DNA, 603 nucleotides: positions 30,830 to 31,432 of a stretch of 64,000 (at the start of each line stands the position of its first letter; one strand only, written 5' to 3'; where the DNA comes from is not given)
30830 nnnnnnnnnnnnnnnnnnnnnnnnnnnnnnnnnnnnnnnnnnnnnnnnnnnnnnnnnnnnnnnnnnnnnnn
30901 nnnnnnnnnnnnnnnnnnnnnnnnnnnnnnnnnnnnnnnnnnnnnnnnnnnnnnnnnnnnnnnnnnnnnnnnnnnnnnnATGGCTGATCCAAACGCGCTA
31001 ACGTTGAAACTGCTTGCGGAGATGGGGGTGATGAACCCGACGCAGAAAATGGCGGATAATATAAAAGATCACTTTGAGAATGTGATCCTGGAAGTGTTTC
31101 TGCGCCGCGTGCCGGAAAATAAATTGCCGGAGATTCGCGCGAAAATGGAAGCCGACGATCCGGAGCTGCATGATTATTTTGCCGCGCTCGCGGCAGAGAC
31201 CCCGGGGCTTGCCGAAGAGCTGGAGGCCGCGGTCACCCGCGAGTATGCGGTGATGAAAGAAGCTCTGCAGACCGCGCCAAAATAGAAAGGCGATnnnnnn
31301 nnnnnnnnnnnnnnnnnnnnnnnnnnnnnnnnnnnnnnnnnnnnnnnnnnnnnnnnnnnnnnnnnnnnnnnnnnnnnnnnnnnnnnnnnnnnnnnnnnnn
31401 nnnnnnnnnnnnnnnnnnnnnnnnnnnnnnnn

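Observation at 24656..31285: Self-contained three-gene operon encoding two giant low-complexity proteins and a small acidic protein, with no family I can name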

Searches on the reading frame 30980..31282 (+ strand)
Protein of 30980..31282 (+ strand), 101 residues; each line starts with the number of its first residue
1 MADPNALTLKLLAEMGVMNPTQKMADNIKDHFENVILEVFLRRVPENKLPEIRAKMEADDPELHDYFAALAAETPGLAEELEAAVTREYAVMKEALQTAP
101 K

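Call 3: search_protein_families(library=pfam, proteins=[window:30980-31282:+], max_evalue=1)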
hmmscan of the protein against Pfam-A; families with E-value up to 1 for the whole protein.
window:30980-31282:+ (101 aa): 0 families

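Call 4: search_protein_families(library=ncbifam, proteins=[window:30980-31282:+], max_evalue=1)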
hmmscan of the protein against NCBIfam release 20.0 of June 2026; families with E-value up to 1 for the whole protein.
window:30980-31282:+ (101 aa): 0 families

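Call 10: search_protein_families(library=phrogs, proteins=[window:30980-31282:+], max_evalue=1)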
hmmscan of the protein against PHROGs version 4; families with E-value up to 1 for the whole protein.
window:30980-31282:+ (101 aa): 1 family
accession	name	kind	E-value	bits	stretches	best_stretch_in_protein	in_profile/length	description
phrog_34157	-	unknown function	0.31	12.1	1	43-70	28-56/78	-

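Call 11: search_protein_families(library=padloc, proteins=[window:30980-31282:+], max_evalue=1)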
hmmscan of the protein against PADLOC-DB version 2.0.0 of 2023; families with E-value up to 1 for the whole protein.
window:30980-31282:+ (101 aa): 0 families

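Call 63: search_protein_families(library=pfam, alignment_id=A4, max_evalue=1)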
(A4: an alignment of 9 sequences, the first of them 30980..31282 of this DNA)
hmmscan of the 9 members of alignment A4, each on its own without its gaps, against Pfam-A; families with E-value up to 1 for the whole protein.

A. member 1, window:30980-31282:+ (101 aa): 0 families

B. families by the number of members that match (of 9 scanned): 14 families
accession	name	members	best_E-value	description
PF18908.5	DUF5663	2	0.004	Protein of unknown function (DUF5663)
PF08681.18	TacA1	2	0.034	Antitoxin TacA 1-like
PF02758.22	PYRIN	1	5.5e-06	PAAD/DAPIN/Pyrin domain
PF07464.16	ApoLp-III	1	0.0054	Apolipophorin-III precursor (apoLp-III)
PF12952.12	DUF3841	1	0.021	Domain of unknown function (DUF3841)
PF14357.11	DUF4404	1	0.024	Domain of unknown function (DUF4404)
PF08946.15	Osmo_CC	1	0.033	Osmosensory transporter coiled coil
PF02536.19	mTERF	1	0.049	mTERF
PF12807.12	eIF3_p135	1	0.084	Translation initiation factor eIF3 subunit 135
PF01367.25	5_3_exonuc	1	0.085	5'-3' exonuclease, C-terminal SAM fold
PF03909.22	BSD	1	0.098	BSD domain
PF21769.2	vRNAP_dom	1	0.2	Virion DNA-directed RNA polymerase domain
PF08621.15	RPAP1_N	1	0.26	RPAP1-like, N-terminal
PF07319.16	DnaI_N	1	0.39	Primosomal protein DnaI N-terminus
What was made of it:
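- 30980..31285 (+): Gene C (101 aa, net charge -8): obligate small partner of B-core proteins. Only a marginal link to DUF5663 (2 of 9 members, best E 0.004; the window's C has no hit; call 63)
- On Pfam DUF5663 (for C): Two of nine C-family members hit, with best E 0.004 (call 63).
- Closest known: Pfam DUF5663. Same: Two of nine C-family members give weak hits (best E 0.004, call 63).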
